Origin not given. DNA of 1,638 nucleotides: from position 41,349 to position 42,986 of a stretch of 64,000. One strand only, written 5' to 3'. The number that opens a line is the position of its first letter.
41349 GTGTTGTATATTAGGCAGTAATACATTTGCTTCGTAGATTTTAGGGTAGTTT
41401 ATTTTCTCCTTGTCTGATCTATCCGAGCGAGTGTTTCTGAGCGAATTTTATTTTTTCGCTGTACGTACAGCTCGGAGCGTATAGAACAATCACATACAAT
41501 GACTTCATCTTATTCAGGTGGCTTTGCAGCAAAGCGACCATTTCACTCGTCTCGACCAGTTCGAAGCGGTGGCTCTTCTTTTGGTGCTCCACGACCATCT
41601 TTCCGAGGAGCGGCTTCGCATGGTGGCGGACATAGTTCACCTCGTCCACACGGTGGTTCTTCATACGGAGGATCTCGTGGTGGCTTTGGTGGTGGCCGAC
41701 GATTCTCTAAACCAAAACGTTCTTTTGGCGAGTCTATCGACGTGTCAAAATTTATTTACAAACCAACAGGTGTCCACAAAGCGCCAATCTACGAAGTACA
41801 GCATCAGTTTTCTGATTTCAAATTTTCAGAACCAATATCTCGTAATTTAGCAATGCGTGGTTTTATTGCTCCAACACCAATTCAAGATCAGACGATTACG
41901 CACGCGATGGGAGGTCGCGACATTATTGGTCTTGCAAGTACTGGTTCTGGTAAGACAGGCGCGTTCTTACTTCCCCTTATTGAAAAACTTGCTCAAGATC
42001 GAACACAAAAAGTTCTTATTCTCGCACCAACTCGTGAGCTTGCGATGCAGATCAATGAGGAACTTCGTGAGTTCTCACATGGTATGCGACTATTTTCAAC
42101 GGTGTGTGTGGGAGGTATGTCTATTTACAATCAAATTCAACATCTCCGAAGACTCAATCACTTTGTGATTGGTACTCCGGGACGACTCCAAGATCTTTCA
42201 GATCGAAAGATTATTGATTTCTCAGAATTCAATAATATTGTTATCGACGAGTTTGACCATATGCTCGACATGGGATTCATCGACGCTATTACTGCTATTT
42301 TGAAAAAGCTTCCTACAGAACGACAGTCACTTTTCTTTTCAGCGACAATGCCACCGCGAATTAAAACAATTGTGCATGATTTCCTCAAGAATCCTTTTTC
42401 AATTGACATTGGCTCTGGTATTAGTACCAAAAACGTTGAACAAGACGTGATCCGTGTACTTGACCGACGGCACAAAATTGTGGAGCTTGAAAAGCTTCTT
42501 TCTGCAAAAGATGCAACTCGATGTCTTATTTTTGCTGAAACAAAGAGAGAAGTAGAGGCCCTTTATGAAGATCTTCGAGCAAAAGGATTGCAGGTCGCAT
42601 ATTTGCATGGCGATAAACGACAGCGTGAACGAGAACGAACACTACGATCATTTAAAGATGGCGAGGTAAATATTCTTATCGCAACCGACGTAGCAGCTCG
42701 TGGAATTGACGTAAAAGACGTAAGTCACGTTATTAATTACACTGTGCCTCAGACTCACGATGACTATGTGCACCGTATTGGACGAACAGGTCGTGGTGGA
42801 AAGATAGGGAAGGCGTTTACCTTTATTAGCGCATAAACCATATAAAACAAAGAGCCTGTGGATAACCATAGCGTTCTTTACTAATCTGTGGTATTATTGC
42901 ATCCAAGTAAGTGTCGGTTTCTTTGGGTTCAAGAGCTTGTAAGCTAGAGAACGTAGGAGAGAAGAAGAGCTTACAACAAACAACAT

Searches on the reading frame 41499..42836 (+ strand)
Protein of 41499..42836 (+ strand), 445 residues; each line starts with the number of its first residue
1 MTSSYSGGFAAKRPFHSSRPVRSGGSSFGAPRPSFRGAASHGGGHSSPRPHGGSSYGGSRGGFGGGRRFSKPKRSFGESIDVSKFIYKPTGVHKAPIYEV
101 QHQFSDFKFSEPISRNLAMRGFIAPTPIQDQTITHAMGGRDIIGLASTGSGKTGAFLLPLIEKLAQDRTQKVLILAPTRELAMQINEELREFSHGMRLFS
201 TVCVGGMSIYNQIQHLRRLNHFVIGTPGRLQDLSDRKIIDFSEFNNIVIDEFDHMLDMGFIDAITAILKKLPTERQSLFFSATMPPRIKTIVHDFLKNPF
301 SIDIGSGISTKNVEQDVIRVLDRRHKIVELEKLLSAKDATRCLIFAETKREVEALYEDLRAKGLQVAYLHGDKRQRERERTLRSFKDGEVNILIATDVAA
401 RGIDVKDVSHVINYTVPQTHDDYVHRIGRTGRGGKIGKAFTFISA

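Call 9: search_protein_families(library=pfam, proteins=[window:41499-42836:+], max_evalue=0.00001)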
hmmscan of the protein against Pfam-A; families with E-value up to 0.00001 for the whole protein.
window:41499-42836:+ (445 aa): 3 families
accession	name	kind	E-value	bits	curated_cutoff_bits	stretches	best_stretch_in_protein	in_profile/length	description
PF00270.35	DEAD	-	8.5e-48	162.7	26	1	126-289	1-165/167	DEAD/DEAH box helicase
PF00271.37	Helicase_C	-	9.5e-35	119.6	23.5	1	326-434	2-110/110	Helicase conserved C-terminal domain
PF04851.21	ResIII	-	1.3e-10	41.9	22.5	1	146-284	30-162/164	Type III restriction enzyme, res subunit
